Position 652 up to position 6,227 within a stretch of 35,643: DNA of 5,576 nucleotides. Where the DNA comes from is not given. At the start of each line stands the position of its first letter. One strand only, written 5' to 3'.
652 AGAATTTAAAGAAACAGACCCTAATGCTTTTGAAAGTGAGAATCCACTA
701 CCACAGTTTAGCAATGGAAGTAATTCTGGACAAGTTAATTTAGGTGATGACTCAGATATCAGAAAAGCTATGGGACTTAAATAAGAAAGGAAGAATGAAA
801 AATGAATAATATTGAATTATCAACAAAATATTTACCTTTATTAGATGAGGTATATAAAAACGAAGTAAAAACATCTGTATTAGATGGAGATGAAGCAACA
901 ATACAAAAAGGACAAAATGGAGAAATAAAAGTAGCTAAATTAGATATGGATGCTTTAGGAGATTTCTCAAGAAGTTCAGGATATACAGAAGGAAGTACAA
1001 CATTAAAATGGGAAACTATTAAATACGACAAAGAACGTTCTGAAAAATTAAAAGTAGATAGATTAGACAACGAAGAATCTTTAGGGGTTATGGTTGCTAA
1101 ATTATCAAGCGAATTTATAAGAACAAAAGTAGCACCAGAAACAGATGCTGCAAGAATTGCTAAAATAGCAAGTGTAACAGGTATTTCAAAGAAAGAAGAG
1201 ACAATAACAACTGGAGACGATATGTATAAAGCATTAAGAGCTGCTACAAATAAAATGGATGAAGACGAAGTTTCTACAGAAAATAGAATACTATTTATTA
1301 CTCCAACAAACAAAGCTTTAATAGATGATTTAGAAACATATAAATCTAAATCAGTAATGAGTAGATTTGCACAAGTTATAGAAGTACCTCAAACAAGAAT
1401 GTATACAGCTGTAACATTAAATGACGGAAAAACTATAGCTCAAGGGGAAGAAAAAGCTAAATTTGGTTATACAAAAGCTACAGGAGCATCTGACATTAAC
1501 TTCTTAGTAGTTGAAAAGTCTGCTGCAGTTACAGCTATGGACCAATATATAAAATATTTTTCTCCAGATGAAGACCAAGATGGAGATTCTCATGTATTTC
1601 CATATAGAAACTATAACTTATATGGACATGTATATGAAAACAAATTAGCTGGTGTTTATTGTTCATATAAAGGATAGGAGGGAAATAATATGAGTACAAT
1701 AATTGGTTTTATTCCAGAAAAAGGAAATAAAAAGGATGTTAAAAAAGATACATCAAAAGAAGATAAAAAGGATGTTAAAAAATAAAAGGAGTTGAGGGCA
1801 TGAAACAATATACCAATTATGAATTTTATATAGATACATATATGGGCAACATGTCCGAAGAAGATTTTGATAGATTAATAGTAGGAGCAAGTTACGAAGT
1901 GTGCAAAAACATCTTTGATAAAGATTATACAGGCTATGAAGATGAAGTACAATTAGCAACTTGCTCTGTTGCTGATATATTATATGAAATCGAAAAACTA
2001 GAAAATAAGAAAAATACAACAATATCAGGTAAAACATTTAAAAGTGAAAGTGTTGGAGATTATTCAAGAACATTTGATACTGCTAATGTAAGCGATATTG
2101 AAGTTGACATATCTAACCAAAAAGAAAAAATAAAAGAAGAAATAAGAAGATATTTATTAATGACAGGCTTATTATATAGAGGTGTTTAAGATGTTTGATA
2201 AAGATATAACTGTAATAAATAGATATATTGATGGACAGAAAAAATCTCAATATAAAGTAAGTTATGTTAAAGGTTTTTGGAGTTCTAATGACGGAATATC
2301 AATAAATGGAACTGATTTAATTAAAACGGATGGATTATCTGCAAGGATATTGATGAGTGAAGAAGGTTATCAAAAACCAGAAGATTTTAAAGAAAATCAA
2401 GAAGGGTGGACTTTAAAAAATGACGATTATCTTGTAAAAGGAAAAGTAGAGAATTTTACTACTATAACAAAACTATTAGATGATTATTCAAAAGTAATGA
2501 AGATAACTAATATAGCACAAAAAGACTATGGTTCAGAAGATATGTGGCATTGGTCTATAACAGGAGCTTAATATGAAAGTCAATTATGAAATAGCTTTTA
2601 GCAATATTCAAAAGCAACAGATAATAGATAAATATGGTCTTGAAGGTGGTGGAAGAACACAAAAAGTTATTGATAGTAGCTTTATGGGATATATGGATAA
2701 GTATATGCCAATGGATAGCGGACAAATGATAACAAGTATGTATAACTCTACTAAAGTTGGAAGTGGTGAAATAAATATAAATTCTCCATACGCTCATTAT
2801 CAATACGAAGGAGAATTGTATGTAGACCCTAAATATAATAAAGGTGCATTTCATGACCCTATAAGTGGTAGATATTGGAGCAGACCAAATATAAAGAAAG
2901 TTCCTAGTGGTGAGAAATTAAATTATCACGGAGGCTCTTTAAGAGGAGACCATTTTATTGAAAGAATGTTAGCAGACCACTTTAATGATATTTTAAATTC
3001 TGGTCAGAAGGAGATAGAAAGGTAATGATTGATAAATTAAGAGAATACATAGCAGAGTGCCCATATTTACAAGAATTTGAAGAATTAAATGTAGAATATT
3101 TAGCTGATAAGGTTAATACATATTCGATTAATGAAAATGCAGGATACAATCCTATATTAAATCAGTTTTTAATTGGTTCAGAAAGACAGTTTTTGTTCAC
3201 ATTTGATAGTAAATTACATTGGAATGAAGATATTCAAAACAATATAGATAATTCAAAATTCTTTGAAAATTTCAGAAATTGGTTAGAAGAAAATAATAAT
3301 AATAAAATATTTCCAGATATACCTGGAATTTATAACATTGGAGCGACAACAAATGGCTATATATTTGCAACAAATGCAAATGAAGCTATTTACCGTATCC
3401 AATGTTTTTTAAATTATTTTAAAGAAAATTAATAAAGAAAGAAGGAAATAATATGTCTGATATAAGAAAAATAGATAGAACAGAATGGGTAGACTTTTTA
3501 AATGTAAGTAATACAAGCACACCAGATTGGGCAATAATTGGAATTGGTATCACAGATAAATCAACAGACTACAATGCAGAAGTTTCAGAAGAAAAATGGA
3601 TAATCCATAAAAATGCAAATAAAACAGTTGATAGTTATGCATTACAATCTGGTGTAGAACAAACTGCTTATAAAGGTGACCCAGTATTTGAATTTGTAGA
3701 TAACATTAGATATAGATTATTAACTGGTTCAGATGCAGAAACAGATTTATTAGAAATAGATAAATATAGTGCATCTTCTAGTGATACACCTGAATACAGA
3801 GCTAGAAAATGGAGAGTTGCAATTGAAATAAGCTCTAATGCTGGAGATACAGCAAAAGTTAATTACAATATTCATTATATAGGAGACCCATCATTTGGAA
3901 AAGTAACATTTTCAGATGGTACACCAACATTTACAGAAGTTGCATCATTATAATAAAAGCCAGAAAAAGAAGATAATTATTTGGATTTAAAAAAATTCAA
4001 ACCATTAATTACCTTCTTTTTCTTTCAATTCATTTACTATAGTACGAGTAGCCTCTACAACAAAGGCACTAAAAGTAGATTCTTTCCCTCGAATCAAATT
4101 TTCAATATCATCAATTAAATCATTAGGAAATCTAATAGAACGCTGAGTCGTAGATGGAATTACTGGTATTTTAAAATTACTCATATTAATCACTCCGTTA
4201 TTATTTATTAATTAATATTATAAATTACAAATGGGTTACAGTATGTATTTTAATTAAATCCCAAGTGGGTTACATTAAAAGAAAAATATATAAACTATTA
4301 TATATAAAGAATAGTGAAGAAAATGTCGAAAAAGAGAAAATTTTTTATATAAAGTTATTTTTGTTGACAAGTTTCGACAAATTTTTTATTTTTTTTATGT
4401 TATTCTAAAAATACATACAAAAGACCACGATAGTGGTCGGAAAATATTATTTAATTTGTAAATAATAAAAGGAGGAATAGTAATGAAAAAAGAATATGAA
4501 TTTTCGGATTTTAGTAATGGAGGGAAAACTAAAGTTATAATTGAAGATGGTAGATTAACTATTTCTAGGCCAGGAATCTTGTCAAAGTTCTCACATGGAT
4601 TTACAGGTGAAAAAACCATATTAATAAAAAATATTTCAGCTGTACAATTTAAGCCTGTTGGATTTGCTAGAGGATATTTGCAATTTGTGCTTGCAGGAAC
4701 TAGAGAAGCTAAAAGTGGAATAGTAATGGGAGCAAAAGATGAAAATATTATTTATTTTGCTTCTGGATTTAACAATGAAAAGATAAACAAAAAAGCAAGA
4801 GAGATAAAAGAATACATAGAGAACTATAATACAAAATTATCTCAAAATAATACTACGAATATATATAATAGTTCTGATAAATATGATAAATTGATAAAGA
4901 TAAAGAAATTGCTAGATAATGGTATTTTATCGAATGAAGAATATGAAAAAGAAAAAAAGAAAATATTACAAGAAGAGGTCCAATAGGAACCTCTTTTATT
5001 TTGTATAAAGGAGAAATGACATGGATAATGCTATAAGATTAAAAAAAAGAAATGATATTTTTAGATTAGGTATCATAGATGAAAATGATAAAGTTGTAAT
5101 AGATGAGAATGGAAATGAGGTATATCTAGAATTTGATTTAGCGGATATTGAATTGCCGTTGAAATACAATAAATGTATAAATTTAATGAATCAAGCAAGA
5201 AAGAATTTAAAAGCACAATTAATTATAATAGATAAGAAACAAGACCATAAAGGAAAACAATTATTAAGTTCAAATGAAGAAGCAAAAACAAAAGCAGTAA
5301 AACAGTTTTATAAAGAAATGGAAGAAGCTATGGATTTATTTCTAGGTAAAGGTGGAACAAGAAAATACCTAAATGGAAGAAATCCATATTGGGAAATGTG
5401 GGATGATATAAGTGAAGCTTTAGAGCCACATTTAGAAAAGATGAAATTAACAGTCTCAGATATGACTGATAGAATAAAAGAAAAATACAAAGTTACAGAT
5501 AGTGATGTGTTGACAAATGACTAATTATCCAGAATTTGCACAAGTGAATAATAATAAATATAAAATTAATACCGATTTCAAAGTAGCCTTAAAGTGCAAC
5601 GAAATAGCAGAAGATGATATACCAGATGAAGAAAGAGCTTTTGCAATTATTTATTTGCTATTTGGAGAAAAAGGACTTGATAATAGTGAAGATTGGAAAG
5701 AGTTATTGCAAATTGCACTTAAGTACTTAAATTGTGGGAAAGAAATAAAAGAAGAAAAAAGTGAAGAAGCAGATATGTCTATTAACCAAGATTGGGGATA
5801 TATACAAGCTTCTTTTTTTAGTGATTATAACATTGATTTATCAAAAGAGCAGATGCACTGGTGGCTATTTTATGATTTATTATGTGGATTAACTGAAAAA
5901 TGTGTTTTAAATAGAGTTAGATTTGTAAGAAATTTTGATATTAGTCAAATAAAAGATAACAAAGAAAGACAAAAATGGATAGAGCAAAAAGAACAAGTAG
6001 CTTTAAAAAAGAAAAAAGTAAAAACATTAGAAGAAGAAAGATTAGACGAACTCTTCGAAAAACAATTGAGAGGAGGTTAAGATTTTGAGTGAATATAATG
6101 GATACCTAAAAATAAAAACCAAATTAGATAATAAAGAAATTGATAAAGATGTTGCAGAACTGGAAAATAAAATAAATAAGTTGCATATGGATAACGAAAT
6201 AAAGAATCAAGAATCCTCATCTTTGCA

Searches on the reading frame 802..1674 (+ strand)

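Call 89: search_protein_families(library=phrogs, proteins=[window:802-1674:+], max_evalue=0.001)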
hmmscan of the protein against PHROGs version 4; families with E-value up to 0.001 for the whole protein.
window:802-1674:+ (291 aa): 2 families
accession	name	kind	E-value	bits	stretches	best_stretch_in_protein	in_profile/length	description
phrog_422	-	head and packaging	1e-60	206.7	1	1-290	2-293/297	major head protein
phrog_267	-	head and packaging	0.00027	21.2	1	128-174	176-222/410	major head protein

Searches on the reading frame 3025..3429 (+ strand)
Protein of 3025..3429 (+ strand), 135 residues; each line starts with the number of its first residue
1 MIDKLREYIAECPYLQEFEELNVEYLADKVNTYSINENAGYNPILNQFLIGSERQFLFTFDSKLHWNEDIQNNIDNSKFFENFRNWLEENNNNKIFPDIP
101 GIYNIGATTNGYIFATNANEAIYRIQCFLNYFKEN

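Call 89: search_protein_families(library=phrogs, proteins=[window:3025-3429:+], max_evalue=0.001)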
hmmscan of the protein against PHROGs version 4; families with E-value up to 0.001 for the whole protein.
window:3025-3429:+ (135 aa): 2 families
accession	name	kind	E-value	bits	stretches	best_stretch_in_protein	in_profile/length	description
phrog_3266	-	connector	9.1e-32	110.8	1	1-134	3-141/142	tail completion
phrog_556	-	head and packaging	2.5e-15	58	1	2-131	165-294/295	minor head protein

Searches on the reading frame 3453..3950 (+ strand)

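Call 89: search_protein_families(library=phrogs, proteins=[window:3453-3950:+], max_evalue=0.001)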
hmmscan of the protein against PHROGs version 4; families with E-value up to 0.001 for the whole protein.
window:3453-3950:+ (166 aa): 1 family
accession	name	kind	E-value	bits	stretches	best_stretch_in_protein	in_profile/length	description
phrog_3099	-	unknown function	3.9e-40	138.7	1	5-164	6-167/171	-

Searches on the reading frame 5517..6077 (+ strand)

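Call 89: search_protein_families(library=phrogs, proteins=[window:5517-6077:+], max_evalue=0.001)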
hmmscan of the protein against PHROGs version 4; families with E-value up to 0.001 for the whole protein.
window:5517-6077:+ (187 aa): 1 family
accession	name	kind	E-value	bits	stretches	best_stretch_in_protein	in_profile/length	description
phrog_706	-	unknown function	7.2e-37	128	1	3-175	7-194/201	-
